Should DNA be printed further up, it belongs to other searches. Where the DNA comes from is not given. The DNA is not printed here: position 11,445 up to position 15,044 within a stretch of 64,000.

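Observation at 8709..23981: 15.3-kb single gene encoding a secreted protein of about 5,090 aa that combines a lectin array, a calcium-repeat stalk and a terminal protease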

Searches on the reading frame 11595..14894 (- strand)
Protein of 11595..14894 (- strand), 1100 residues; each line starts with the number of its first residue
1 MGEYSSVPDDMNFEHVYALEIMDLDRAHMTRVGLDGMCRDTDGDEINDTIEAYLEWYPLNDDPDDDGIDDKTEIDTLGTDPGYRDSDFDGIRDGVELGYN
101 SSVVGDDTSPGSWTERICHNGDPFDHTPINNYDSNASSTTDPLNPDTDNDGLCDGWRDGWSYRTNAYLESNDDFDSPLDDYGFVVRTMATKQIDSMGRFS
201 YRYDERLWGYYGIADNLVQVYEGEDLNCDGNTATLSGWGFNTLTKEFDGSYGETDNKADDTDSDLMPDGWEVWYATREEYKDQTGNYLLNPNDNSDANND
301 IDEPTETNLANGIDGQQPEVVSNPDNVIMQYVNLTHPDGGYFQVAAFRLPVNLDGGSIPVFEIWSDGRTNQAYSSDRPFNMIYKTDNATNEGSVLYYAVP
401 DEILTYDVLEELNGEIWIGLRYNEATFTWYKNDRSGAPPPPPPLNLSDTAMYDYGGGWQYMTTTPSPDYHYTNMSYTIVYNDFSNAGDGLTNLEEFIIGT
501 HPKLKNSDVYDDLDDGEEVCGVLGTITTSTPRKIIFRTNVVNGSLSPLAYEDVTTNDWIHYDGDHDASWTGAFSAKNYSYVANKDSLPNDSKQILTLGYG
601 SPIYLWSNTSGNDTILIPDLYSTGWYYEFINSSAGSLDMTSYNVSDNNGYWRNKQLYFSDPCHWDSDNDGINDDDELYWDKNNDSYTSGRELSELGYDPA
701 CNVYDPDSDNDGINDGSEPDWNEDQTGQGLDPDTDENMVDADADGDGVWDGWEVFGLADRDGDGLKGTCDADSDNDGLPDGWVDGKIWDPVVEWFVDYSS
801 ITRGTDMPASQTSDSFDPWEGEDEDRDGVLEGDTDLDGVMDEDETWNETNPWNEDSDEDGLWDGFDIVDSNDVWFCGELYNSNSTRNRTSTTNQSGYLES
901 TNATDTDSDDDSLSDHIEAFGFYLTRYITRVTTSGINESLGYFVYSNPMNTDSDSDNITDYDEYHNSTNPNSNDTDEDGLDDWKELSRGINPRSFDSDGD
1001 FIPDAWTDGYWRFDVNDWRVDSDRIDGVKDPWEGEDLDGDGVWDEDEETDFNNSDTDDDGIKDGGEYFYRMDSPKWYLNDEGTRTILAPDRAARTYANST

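Call 5: search_protein_families(library=pfam, proteins=[window:11595-14894:-], max_evalue=0.01)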
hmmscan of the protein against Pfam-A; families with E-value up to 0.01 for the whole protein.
window:11595-14894:- (1100 aa): 0 families

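Call 19: search_protein_families(library=ncbifam, proteins=[window:11595-14894:-], max_evalue=1)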
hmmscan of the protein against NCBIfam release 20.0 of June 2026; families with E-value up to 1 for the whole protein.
window:11595-14894:- (1100 aa): 1 family
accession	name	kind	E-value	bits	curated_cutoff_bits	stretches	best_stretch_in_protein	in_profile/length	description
NF033765.2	gliding_CglD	equivalog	3.5e-12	45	400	4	77-158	99-159/1124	adventurous gliding motility lipoprotein CglD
